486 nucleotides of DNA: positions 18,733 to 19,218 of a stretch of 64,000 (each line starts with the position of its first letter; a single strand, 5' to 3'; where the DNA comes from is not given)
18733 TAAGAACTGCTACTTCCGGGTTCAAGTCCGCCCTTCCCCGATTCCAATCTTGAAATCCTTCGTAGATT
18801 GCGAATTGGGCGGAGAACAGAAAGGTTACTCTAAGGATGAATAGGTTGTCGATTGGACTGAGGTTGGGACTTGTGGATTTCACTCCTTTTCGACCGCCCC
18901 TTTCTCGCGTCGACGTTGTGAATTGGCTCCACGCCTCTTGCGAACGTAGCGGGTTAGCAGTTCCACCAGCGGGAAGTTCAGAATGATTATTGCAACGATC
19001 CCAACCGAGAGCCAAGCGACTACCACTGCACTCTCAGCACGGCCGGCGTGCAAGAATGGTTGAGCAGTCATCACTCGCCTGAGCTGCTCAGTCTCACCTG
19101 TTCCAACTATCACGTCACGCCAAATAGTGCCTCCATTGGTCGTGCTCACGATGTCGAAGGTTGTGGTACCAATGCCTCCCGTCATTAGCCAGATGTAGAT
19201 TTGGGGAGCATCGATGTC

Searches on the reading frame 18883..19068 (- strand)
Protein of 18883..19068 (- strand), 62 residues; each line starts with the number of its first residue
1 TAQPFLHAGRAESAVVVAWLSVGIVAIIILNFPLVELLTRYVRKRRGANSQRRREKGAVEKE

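Call 44: search_protein_families(library=ncbifam, proteins=[window:18883-19068:-], max_evalue=10)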
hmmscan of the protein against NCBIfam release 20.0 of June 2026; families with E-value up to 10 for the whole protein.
seq(62 aa): 1 family
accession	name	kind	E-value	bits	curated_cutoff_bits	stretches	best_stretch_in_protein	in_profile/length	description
NF053812.1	Ssi4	equivalog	0.064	13.2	240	1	14-57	140-183/189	immunity protein Sip4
